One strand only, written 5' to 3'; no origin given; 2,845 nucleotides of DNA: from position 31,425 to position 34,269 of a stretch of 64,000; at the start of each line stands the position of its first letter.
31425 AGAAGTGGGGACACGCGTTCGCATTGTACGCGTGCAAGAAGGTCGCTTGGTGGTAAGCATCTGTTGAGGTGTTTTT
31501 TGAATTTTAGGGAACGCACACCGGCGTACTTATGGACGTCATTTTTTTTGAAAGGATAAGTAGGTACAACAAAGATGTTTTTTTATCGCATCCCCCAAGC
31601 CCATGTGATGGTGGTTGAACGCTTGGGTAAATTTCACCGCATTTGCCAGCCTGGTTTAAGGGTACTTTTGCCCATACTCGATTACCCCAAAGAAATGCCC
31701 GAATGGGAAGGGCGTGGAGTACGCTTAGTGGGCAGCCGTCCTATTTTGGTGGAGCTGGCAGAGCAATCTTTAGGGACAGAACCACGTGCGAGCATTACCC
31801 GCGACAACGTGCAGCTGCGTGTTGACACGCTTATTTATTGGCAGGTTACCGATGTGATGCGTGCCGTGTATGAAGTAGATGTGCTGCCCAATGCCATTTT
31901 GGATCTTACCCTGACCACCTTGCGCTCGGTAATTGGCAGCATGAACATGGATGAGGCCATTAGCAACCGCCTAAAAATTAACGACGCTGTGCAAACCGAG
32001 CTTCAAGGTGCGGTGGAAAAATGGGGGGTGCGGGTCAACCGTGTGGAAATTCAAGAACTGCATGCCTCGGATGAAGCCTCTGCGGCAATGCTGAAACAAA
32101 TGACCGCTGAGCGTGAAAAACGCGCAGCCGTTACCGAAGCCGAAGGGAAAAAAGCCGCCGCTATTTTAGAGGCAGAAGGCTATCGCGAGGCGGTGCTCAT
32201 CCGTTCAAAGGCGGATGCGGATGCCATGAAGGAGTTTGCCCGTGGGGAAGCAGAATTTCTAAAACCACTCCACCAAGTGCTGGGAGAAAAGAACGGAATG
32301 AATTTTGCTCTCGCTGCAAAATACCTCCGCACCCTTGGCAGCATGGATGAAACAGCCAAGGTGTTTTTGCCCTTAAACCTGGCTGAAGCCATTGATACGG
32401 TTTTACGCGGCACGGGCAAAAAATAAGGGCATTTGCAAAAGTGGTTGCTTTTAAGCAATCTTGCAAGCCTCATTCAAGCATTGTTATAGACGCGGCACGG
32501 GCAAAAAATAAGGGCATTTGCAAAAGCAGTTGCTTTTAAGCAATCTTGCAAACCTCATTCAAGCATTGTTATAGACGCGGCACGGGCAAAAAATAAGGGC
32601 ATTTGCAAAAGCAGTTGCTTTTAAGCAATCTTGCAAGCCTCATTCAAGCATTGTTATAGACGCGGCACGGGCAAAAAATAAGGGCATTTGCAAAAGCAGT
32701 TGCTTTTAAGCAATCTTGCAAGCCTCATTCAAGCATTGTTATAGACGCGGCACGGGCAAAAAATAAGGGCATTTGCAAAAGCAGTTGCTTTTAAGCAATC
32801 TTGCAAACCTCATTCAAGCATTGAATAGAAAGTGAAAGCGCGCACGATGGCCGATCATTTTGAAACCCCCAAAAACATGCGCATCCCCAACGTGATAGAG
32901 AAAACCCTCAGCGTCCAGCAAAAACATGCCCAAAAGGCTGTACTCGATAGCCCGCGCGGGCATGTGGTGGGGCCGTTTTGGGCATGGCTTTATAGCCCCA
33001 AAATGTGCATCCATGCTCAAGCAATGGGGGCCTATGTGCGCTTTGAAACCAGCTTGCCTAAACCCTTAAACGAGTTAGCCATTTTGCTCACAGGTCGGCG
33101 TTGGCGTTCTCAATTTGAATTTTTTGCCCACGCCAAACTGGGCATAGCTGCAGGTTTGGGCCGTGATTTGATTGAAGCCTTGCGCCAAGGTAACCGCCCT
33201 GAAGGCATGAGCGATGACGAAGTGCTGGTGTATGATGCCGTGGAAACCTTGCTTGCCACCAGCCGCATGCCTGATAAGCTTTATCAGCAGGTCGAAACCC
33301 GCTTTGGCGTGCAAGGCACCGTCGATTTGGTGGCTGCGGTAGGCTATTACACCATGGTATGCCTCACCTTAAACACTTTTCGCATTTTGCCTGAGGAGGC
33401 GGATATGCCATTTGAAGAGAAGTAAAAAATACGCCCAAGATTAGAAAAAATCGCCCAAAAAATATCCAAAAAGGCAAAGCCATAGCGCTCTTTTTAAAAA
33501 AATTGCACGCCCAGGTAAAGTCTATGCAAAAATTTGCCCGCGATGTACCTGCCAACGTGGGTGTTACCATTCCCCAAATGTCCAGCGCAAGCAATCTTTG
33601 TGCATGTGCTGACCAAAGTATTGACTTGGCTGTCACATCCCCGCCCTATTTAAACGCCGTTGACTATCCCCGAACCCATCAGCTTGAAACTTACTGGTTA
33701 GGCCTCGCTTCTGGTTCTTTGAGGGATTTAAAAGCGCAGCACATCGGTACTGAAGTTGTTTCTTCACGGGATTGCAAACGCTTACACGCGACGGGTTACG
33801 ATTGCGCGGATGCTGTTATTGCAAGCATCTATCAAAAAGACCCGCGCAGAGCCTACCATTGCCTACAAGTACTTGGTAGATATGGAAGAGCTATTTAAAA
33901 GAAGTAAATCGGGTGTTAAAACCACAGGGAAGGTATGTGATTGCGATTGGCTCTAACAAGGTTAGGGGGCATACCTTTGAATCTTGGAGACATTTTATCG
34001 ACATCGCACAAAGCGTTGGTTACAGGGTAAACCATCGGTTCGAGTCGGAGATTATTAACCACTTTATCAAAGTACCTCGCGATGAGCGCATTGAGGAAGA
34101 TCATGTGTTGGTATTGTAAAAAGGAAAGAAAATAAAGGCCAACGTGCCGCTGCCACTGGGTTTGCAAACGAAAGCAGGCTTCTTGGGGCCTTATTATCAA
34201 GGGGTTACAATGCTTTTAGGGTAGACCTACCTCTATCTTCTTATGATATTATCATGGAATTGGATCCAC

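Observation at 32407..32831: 85-bp x5 array that begins with the SPFH stop codon and ends at the start codon of the next gene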

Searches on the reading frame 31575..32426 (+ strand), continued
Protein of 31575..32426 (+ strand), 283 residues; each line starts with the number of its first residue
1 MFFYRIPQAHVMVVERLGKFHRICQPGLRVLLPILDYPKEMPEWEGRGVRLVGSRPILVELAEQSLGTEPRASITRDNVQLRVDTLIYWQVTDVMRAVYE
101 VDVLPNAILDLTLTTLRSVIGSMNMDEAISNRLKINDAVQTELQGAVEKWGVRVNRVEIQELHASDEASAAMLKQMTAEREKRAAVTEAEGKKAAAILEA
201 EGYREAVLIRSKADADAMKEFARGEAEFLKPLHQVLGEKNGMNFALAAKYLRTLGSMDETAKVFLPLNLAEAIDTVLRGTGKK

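Call 30: find_encoding_contigs(protein=P0004, flank=5000, max_places=3)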
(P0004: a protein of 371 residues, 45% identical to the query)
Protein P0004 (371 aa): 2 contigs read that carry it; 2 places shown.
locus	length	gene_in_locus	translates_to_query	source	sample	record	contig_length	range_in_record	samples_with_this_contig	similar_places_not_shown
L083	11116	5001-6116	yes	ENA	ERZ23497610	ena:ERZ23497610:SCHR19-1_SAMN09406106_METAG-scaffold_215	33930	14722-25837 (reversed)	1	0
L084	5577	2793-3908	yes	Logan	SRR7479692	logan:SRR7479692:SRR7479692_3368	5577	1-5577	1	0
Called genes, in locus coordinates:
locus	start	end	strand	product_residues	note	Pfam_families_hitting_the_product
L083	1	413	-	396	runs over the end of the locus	PF00696:AA_kinase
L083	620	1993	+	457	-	PF03721:UDPG_MGDP_dh_N, PF00984:UDPG_MGDP_dh, PF03720:UDPG_MGDP_dh_C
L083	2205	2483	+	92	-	PF00216:Bac_DNA_binding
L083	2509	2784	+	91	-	PF00216:Bac_DNA_binding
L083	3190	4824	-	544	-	PF10092:DUF2330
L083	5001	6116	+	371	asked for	PF01145:Band_7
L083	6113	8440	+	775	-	PF00248:Aldo_ket_red, PF00702:Hydrolase (faint), PF13671:AAA_33 (faint), PF13242:Hydrolase_like (weak)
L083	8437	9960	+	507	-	PF02985:HEAT (faint), PF13646:HEAT_2 (weak), PF25786:HEAT_GCN1_C (faint), PF01602:Adaptin_N (faint), PF13513:HEAT_EZ (faint), PF13646:HEAT_2, PF20168:PDS5 (weak), PF13646:HEAT_2, +3 more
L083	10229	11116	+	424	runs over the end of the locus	PF00962:A_deaminase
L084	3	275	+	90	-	?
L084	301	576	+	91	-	PF00216:Bac_DNA_binding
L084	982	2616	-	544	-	PF10092:DUF2330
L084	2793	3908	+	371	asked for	PF01145:Band_7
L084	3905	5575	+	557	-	?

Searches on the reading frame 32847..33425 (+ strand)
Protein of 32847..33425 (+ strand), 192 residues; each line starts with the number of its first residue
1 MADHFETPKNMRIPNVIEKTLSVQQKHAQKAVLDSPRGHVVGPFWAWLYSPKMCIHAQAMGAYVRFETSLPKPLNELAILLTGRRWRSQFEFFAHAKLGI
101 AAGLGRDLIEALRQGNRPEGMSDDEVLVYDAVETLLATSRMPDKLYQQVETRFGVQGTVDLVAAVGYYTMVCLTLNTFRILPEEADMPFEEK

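Call 4: search_protein_families(library=pfam, proteins=[window:32847-33425:+])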
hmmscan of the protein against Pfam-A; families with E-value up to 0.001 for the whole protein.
window:32847-33425:+ (192 aa): 0 families

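Call 8: find_encoding_contigs(protein=window:32847-33425:+, flank=5000, max_places=10)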
Protein window:32847-33425:+ (192 aa): no gene with exactly this product is on record in the collection.

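Call 11: list_cluster_members(proteins=[P0001, window:32847-33425:+, window:29926-30510:+, window:34709-35575:+])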
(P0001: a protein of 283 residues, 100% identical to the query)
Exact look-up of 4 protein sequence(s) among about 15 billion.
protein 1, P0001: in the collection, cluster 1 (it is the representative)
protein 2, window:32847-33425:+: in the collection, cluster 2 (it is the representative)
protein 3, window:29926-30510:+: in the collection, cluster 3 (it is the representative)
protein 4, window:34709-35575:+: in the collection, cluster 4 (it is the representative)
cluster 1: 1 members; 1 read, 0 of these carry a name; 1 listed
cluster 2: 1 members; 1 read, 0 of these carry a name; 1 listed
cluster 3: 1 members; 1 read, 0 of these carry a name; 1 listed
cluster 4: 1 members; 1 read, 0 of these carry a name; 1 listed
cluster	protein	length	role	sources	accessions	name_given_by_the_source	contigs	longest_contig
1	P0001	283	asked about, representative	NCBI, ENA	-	-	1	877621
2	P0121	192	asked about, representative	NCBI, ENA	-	-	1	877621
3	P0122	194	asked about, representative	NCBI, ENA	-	-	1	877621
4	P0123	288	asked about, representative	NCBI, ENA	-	-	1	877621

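Call 25: search_protein_families(library=pfam, proteins=[window:32847-33425:+], max_evalue=1)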
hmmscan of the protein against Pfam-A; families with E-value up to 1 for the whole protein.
window:32847-33425:+ (192 aa): 0 families

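Call 27: search_protein_families(library=ncbifam, proteins=[window:32847-33425:+], max_evalue=0.1)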
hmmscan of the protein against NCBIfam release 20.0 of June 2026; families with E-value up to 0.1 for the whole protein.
window:32847-33425:+ (192 aa): 1 family
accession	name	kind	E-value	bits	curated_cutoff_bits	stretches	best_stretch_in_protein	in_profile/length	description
TIGR02252.1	DREG-2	subfamily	0.012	15.4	155.2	1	126-159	2-35/203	HAD hydrolase, REG-2-like, family IA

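Call 28: search_solved_structures(query=window:32847-33425:+, max_evalue=1)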
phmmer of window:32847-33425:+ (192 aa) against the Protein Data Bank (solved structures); distinct sequences matched with E-value up to 1: 0.

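Call 39: find_homologous_proteins(query=window:32847-33425:+, max_evalue=0.001)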
Query window:32847-33425:+ (192 aa): 85 proteins with E <= 0.001 among 712 candidates.
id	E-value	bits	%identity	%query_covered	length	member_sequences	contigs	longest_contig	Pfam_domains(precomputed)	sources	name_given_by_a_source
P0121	5.0e-125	433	100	100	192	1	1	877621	-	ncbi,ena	-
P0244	9.2e-76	272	63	99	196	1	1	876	-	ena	-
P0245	1.0e-43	168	45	94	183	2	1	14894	PF02627.26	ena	-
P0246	2.1e-43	166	46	88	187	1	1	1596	-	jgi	jgi:4-carboxymuconolactone decarboxylase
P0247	8.1e-43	165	47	93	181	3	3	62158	-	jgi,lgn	-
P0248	3.0e-42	163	45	89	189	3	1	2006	-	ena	-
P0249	1.3e-41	161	46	93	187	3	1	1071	-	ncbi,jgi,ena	jgi:4-carboxymuconolactone decarboxylase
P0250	1.6e-41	160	46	93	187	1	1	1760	-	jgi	jgi:4-carboxymuconolactone decarboxylase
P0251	4.8e-41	159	45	93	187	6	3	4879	-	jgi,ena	jgi:4-carboxymuconolactone decarboxylase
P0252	5.1e-41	159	46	91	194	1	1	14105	-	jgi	jgi:4-carboxymuconolactone decarboxylase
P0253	6.4e-41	158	46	93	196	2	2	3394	-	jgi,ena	-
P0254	2.3e-39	153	43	88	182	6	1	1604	PF02627.26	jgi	jgi:4-carboxymuconolactone decarboxylase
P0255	2.4e-38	150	47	83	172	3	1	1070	-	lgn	-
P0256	3.2e-38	150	44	88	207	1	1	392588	-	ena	-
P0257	6.2e-38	149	44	94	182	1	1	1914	-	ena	-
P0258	2.0e-37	147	43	88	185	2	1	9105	PF02627.26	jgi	jgi:4-carboxymuconolactone decarboxylase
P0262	1.0e-36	145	40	93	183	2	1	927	PF02627.26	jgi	-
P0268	8.0e-35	139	41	90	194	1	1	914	PF02627.26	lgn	-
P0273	3.5e-33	133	41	97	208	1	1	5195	PF02627.26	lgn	-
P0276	8.3e-32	129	43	93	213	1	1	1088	PF02627.26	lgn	-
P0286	1.1e-29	122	41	81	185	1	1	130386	PF02627.26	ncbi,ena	-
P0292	1.9e-29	121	39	81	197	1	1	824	PF02627.26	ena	-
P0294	5.6e-29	119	36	93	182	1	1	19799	PF02627.26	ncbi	-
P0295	6.0e-29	119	37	88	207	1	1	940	PF02627.26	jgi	jgi:4-carboxymuconolactone decarboxylase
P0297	8.6e-29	119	34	89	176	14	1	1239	PF02627.26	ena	-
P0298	4.3e-28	117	40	76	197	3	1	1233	PF02627.26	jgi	jgi:4-carboxymuconolactone decarboxylase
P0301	9.9e-28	115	37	88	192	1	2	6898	PF02627.26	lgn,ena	-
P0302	1.1e-27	115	38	89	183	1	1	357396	PF02627.26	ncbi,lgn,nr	ncbi:MAG: carboxymuconolactone decarboxylase [Candidatus Tectimicrobiota bacterium]|nr:MAG: carboxym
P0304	4.0e-27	113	42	80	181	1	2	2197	PF02627.26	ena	-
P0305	4.4e-27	113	39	91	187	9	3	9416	PF02627.26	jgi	jgi:4-carboxymuconolactone decarboxylase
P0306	1.1e-26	112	39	82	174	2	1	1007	PF02627.26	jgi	-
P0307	1.9e-26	111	40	84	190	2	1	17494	PF02627.26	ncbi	-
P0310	4.8e-26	110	36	88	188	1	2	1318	PF02627.26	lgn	-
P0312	1.1e-25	109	39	94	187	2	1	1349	PF02627.26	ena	-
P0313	1.6e-25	108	36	83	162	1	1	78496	PF02627.26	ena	-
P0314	1.6e-25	108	33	94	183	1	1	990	PF02627.26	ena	-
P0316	1.3e-24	105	37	93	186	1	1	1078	PF02627.26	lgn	-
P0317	1.2e-23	102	35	93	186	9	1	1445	PF02627.26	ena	-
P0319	7.6e-23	99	38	77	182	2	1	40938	PF02627.26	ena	-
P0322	8.5e-20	90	36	74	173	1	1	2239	PF02627.26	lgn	-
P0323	4.2e-19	87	34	92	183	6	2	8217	PF02627.26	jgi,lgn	-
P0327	5.1e-11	61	31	74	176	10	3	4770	PF02627.26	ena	-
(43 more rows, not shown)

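Call 40: find_encoding_contigs(protein=P0244, flank=5000, max_places=5)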
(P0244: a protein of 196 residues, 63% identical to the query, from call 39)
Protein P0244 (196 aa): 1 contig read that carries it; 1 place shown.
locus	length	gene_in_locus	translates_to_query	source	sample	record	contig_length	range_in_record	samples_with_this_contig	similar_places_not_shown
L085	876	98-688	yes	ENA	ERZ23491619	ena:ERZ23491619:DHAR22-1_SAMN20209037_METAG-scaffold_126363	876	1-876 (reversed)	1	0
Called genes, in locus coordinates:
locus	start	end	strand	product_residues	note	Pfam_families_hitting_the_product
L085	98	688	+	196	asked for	-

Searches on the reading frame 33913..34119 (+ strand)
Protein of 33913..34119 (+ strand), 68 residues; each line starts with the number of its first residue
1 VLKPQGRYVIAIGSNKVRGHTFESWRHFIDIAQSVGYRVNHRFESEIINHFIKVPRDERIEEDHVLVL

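Call 4: search_protein_families(library=pfam, proteins=[window:33913-34119:+])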
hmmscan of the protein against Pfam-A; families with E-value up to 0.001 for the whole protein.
window:33913-34119:+ (68 aa): 0 families

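Call 25: search_protein_families(library=pfam, proteins=[window:33913-34119:+], max_evalue=1)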
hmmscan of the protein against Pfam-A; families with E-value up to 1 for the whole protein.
window:33913-34119:+ (68 aa): 1 family
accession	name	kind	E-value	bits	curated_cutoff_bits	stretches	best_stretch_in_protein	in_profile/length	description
PF17836.7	PglD_N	-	0.068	14.2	23.4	1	7-23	60-76/78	PglD N-terminal domain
